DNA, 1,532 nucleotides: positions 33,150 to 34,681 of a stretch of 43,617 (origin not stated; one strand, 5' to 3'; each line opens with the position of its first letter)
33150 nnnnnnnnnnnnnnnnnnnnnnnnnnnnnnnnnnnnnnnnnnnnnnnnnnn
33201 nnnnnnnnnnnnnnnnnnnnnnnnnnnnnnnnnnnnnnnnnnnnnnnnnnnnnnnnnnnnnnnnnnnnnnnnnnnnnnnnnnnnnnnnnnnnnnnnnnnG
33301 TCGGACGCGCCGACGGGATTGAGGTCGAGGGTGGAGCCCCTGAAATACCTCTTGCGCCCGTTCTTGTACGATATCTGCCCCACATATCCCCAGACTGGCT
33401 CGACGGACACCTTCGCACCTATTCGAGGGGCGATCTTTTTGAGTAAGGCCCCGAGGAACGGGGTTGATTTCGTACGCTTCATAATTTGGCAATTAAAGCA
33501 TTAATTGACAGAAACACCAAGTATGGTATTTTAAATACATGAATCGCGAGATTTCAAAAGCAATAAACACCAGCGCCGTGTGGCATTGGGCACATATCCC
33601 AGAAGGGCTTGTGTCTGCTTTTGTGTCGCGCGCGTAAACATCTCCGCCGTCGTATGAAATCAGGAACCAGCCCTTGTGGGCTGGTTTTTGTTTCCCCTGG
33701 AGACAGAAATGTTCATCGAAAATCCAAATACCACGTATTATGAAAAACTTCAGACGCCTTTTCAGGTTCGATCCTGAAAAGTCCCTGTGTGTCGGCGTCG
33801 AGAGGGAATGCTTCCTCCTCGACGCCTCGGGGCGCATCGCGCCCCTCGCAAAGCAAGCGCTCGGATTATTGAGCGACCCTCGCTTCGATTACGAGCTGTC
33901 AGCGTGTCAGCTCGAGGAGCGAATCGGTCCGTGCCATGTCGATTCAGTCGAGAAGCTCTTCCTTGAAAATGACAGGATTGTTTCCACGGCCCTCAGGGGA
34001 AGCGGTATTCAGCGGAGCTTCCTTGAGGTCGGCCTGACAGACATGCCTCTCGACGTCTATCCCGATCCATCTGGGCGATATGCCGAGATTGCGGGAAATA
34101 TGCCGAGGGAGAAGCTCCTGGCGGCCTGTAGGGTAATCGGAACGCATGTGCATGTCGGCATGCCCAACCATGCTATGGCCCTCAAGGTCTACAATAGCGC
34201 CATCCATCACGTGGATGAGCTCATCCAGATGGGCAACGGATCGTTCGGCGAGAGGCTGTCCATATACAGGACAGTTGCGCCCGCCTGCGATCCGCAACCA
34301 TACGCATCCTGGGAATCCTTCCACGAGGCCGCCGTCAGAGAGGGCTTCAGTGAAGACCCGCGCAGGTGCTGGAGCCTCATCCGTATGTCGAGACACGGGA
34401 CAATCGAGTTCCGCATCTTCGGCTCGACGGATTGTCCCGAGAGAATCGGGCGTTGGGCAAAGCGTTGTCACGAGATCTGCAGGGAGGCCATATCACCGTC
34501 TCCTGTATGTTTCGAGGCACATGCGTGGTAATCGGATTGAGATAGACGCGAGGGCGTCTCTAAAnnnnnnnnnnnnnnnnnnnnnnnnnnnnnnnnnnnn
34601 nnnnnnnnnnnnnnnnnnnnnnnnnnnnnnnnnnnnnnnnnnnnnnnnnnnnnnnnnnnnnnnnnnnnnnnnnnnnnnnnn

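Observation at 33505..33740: Trp/His-codon leader peptide attenuator controlling a carboxylate-amine ligase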

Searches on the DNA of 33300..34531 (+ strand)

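Call 23: search_rna_families(source=L082, start=5560, end=6010, threshold=evalue, max_evalue=10, show_alignments=2)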
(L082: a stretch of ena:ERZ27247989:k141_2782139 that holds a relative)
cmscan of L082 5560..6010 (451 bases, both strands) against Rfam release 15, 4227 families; matches with E-value up to 10: 3.
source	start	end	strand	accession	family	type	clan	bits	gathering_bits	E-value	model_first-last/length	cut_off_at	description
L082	5751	5918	+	RF00230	T-box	Cis-reg; leader;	-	36.7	93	1.1e-06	1-219/219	no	T-box leader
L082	5812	5866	+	RF00181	SNORD113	Gene; snRNA; snoRNA; CD-box;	CL00069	15.4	36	4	1-74/74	no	Small nucleolar RNA SNORD113/SNORD114 family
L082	5975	6009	-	RF02888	BtsR1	Gene; sRNA;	-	12.9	66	8.2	13-51/51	no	Bacillus sRNA 1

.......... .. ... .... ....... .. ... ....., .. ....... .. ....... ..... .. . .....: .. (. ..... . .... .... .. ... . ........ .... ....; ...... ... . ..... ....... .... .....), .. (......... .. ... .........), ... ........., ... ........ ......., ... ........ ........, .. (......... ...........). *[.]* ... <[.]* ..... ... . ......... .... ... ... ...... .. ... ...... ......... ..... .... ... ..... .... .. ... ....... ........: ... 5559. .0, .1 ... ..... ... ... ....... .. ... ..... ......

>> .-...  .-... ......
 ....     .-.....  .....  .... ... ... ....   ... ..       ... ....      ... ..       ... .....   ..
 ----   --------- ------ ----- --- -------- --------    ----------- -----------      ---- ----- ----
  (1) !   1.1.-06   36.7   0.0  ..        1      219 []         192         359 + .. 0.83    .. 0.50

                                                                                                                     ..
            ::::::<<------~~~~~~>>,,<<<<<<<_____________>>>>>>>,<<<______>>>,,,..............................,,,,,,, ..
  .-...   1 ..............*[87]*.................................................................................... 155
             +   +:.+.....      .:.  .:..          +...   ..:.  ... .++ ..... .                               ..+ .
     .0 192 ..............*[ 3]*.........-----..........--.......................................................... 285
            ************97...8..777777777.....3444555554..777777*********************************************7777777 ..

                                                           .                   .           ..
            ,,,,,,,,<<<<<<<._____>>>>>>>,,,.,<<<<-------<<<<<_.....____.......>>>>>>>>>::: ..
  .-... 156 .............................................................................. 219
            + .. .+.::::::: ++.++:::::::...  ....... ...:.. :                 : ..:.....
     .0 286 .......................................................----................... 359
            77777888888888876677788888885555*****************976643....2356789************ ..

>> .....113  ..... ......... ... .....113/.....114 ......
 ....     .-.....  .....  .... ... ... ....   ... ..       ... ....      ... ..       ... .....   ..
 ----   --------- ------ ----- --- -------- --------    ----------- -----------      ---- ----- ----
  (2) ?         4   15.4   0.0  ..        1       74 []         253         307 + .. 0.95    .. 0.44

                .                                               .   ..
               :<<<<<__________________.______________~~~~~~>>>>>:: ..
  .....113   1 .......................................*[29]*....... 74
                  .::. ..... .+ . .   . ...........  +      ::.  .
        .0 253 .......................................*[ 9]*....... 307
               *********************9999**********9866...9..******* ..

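Call 24: search_rna_families(source=window, start=33480, end=33745, threshold=evalue, max_evalue=10, show_alignments=2)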
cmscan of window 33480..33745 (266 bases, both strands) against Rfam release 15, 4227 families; matches with E-value up to 10: 5.
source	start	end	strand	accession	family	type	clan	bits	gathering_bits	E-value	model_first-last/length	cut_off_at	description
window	33601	33697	+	RF01772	rnk_pseudo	Cis-reg; leader;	-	21.3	55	0.16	1-108/108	no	Pseudomonas rnk leader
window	33508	33544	+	RF02700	HtrA_thermometer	Cis-reg; thermoregulator;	-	16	52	2.2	1-46/46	no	HtrA 5' UTR thermometer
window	33658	33716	-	RF02063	STnc350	Gene; sRNA;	-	14.9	60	2.8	1-68/68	no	Salmonella enterica sRNA STnc350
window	33611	33686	-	RF03020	RT-17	Gene; sRNA;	-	13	40.4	7.7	1-95/95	no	RT-17 RNA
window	33692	33726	-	RF02166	PVT1_3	Gene; lncRNA;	-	11.9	45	0.59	63-95/95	no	Pvt1 oncogene conserved region 3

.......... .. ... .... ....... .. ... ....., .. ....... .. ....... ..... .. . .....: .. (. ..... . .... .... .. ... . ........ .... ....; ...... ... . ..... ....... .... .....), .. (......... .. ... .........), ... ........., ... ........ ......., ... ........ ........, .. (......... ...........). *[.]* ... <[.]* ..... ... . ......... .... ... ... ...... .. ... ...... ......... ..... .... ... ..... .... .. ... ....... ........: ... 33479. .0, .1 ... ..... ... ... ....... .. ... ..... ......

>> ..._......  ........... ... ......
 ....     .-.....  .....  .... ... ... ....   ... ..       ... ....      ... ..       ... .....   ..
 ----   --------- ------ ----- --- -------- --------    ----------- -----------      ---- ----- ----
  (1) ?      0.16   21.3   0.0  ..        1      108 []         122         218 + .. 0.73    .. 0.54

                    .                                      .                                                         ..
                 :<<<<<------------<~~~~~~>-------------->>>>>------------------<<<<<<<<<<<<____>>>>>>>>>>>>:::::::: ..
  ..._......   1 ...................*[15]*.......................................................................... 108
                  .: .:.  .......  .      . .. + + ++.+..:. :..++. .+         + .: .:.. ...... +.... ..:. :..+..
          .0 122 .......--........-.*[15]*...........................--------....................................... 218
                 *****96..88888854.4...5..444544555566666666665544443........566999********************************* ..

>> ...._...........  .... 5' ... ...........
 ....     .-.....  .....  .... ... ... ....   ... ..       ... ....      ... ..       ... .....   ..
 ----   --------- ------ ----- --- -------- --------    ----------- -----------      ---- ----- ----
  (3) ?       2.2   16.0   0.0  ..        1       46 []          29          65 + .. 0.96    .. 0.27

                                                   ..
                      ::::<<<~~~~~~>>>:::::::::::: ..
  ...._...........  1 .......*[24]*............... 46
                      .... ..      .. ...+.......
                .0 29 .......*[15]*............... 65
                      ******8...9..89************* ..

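Call 56: search_rna_families(sources=[L001, L013, L018, L042, L047, L052, L025, L049, L061, L075, L079], threshold=evalue, max_evalue=0.01)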
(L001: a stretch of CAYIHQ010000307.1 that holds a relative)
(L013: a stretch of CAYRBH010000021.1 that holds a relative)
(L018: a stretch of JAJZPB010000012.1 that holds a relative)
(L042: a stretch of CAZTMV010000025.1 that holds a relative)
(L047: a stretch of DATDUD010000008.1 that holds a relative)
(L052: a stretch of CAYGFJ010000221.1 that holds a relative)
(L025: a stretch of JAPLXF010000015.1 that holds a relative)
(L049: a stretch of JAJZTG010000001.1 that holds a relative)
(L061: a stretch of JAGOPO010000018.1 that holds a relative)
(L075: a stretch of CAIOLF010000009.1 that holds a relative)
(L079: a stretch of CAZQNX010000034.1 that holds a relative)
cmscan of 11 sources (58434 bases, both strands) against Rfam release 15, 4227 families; matches with E-value up to 0.01: 16.
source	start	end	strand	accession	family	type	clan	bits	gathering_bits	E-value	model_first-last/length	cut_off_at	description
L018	2937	3010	-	RF00005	tRNA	Gene; tRNA;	CL00001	71.8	29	9.1e-14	1-71/71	no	tRNA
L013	3502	3574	+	RF00005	tRNA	Gene; tRNA;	CL00001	70.4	29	2.2e-13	1-71/71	no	tRNA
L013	6794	6866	+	RF00005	tRNA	Gene; tRNA;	CL00001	67.8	29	1.2e-12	1-71/71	no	tRNA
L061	3952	4024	+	RF00005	tRNA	Gene; tRNA;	CL00001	59.4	29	2.3e-10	1-71/71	no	tRNA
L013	5977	6064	-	RF00005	tRNA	Gene; tRNA;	CL00001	58.3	29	4.8e-10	1-71/71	no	tRNA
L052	1668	1739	-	RF00005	tRNA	Gene; tRNA;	CL00001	57.9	29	6.1e-10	1-71/71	no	tRNA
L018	3077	3148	-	RF00005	tRNA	Gene; tRNA;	CL00001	57.4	29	8.1e-10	1-71/71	no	tRNA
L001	675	759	+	RF00005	tRNA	Gene; tRNA;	CL00001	55.7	29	2.5e-09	1-71/71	no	tRNA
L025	765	992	+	RF00230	T-box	Cis-reg; leader;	-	41.1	93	1.1e-05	1-219/219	no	T-box leader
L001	874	1101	+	RF00230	T-box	Cis-reg; leader;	-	39.3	93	2.9e-05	1-219/219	no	T-box leader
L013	3664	3898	+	RF00230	T-box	Cis-reg; leader;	-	35.1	93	0.00036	1-219/219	no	T-box leader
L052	1912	2087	+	RF00230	T-box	Cis-reg; leader;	-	34.4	93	0.00053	1-219/219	no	T-box leader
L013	6794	6867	-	RF04354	Plastid-ycf2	Cis-reg;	-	32.4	65.7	0.0071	1-75/75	no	Plastid-ycf2 5UTR RNA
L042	1383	1570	+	RF00230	T-box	Cis-reg; leader;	-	31.5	93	0.003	1-219/219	no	T-box leader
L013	97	226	-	RF02082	STnc540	Gene; sRNA;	-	30.9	38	0.0069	1-202/202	no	Enterobacterial sRNA STnc540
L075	2067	2140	+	RF00023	tmRNA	Gene;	CL00001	17.6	47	0.0042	1-374/374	no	transfer-messenger RNA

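Call 57: search_rna_families(source=L001, start=850, end=1210, threshold=evalue, max_evalue=0.01, show_alignments=1)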
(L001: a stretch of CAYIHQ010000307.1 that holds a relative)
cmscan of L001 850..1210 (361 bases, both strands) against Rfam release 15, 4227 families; matches with E-value up to 0.01: 1.
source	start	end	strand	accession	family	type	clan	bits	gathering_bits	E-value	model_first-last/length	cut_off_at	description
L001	874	1101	+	RF00230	T-box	Cis-reg; leader;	-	39.3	93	1.8e-07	1-219/219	no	T-box leader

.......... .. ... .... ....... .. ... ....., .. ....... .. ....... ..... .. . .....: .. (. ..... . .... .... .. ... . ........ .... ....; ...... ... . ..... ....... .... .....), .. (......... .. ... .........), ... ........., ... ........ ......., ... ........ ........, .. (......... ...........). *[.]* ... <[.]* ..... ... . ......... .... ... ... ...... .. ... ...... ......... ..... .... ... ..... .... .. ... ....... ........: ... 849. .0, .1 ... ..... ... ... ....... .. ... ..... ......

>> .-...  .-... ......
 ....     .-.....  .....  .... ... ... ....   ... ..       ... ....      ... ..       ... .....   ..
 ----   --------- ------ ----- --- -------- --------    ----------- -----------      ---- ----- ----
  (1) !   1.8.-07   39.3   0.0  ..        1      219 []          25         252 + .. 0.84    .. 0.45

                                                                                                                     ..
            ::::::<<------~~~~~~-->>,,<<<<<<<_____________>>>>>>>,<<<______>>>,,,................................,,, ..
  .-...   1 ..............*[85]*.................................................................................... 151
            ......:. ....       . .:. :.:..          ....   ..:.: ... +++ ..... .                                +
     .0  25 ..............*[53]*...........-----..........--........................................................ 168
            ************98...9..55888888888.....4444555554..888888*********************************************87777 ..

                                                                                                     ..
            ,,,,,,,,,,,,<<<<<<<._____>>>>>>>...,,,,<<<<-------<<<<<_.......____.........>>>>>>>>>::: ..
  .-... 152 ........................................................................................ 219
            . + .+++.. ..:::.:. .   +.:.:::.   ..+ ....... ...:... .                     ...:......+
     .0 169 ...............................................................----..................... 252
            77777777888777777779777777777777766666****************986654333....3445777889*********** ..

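Call 89: build_rna_model(alignment_id=A6)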
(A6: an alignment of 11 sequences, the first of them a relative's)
Model R1 built from alignment A6 (11 sequences, 174 columns); structure: RNAalifold consensus.
model positions 148; base pairs 25; branch points 2; effective number of sequences 2.87; information 0.59 bits per position. Calibrated on 0.2 Mb of random sequence (short: E-values are rough).
structure used (alignment columns):
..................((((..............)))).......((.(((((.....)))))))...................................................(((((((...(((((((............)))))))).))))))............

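Call 90: search_with_rna_model(model_id=R1, sources=[window, L081, L001, L002, L005, L006, L007, L009, L010, L011, L013, L015, L016, L017, L018, L019, L020, L021, L023, L024, L025, L026, L028, L029, L030, L031, L032, L033, L034, L035, L036, L037, L038, L039, L041, L042, L043, L044, L045, L046, L047, L048, L049, L050, L051, L052, L053, L054, L055, L056, L057, L059, L060, L061, L062, L063, L064, L065, L066, L067, L068, L069, L070, L071, L072, L073, L074, L075, L076, L077, L078, L079, L080, L082, L087, L003, L004, L008, L012, L014, L022, L040, L058, L086, L088, L091], max_evalue=1, show_alignments=0)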
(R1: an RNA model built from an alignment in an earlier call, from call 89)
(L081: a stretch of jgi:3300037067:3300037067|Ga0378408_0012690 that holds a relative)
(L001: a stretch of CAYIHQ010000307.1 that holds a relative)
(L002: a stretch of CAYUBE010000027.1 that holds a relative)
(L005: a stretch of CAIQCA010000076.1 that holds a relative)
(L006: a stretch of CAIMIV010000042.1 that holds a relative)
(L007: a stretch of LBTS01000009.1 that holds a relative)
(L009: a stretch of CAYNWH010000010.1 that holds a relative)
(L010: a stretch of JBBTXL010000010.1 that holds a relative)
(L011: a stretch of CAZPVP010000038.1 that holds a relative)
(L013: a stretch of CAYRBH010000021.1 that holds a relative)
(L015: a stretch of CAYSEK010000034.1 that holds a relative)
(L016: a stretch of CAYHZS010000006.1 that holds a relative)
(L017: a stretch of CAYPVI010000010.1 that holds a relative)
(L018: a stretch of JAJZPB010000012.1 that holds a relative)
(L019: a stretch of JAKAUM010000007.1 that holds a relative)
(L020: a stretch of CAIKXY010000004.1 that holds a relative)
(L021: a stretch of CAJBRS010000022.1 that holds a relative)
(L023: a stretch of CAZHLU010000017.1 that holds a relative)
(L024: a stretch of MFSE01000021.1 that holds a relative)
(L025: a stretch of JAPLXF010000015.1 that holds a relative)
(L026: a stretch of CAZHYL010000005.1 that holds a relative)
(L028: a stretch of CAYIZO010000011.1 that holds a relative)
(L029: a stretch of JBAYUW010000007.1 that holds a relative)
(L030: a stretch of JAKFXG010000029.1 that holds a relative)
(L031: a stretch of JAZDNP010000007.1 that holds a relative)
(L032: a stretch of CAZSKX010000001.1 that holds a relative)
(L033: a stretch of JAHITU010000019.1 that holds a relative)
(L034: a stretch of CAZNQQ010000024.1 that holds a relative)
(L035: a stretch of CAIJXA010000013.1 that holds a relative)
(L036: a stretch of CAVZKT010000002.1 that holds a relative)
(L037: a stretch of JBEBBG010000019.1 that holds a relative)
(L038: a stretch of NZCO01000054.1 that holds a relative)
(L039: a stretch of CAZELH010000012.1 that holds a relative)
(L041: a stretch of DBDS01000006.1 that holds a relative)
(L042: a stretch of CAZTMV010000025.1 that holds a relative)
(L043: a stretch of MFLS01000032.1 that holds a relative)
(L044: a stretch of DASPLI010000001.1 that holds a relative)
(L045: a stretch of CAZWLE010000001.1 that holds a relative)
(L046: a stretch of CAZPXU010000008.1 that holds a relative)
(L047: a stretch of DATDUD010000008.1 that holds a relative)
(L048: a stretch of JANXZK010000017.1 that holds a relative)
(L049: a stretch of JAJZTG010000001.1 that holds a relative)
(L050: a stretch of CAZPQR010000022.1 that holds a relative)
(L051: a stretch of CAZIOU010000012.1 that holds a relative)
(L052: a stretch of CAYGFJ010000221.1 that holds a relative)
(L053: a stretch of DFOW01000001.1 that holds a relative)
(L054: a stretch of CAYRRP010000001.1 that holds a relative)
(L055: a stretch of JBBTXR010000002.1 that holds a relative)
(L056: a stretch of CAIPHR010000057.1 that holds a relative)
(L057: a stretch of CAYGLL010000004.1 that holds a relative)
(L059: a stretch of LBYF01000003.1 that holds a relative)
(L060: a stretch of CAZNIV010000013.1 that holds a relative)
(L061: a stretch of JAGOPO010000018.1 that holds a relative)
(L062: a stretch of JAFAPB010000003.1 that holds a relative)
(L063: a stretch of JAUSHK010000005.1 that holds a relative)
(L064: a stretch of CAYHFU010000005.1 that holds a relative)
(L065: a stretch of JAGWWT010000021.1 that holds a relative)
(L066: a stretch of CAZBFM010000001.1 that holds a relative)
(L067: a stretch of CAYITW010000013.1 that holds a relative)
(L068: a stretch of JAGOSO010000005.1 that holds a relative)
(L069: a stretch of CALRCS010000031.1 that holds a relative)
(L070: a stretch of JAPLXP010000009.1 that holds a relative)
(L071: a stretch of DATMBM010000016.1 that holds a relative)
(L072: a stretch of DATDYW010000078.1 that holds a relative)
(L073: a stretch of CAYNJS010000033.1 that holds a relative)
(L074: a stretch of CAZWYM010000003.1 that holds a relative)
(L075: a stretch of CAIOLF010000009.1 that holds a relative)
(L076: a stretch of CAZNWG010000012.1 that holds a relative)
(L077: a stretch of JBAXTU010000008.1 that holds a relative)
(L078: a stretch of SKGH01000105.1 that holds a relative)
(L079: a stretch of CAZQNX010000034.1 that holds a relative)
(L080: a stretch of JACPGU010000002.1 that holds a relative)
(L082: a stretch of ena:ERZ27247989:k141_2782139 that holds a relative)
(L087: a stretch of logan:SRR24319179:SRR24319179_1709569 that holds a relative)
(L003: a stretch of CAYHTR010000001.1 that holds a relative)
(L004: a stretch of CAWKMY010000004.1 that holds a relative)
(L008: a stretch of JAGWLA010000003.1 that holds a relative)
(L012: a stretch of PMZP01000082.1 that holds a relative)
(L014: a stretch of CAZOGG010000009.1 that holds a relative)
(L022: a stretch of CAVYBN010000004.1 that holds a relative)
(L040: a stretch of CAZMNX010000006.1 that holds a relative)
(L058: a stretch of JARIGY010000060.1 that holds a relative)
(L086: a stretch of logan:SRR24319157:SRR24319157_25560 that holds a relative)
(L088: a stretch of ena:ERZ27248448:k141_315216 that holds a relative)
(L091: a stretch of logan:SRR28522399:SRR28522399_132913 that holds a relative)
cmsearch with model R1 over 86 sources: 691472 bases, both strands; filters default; matches with E-value up to 1: 22.
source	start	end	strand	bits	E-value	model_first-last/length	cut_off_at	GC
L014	2063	2211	+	160.4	2.1e-30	1-148/148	no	0.35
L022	2066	2213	+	155.6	2e-29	1-148/148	no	0.41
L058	2605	2753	+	144.4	4.2e-27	1-148/148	no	0.4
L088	1093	1240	+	141.4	1.7e-26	1-148/148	no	0.45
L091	300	444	+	139.2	5e-26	1-148/148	no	0.39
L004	2541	2694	+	136.7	1.6e-25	1-148/148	no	0.45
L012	2547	2694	+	135.5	2.8e-25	1-148/148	no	0.41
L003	2042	2190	+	134.5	4.7e-25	1-148/148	no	0.36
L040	2043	2195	+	115.4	4.1e-21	1-148/148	no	0.37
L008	2548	2694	+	115.1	4.7e-21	1-148/148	no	0.52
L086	1119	1266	+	89.6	8.6e-16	1-148/148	no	0.4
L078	3450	3590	+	30.2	0.0015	1-148/148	no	0.34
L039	3088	3236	+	29.3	0.0024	1-148/148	no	0.42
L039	3193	3259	-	22.1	0.074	67-142/148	no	0.42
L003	2148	2219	-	20.2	0.19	71-142/148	no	0.33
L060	5803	5947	+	19.9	0.21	1-148/148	no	0.32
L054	3414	3601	-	18.8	0.35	1-148/148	no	0.38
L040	2153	2227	-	18.5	0.4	63-142/148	no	0.27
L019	2402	2528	+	18.3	0.45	1-148/148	no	0.48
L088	1193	1293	-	17.4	0.69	1-148/148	no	0.4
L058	2712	2778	-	17.3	0.73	71-142/148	no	0.3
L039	5359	5419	+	17.2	0.76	81-142/148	no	0.33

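Call 91: search_with_rna_model(model_id=R1, source=window, start=33300, end=33900, filters=off, max_evalue=10, show_alignments=1)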
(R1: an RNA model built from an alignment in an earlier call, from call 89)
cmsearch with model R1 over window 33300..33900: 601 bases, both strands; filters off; matches with E-value up to 10: 13.
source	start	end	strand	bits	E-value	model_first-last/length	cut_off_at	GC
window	33656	33693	+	4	0.35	105-142/148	no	0.47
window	33413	33433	-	2.7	0.64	113-135/148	no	0.62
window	33740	33764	+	2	0.92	1-148/148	no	0.36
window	33449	33464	-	0.4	2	44-59/148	no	0.75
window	33699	33716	-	0.1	2.2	1-148/148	no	0.39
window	33661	33693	-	0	2.3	104-142/148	no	0.52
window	33491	33540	-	-0.7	3.3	1-148/148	no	0.24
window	33465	33482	-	-1.1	4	1-148/148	no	0.39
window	33483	33532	+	-1.9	5.8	79-142/148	no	0.28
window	33449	33463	+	-2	6.1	45-59/148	no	0.8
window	33539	33545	+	-2.1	6.3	1-148/148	no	0.29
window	33865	33874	-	-2.9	9.1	21-30/148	no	0.3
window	33558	33626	-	-2.9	9.2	101-142/148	no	0.51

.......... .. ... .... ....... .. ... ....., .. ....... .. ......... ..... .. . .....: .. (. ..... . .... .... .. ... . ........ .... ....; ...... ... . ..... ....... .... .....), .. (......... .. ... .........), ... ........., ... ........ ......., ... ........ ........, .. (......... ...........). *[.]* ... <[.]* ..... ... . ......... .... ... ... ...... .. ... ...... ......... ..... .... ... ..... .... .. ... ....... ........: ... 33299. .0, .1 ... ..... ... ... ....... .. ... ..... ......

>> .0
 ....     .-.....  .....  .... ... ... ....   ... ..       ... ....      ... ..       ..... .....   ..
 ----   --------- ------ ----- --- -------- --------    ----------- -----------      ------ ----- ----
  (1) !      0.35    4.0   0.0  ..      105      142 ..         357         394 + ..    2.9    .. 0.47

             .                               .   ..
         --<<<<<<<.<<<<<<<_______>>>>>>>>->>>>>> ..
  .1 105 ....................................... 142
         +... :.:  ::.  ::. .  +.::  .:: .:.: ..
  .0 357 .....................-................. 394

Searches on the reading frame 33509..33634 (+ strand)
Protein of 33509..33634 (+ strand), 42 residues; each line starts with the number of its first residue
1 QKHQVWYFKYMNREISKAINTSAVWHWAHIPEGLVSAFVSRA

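Call 29: find_homologous_proteins(query=window:33509-33634:+, max_evalue=10)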
Query window:33509-33634:+: no candidate shares three 5-residue words with the query. No homologue found.
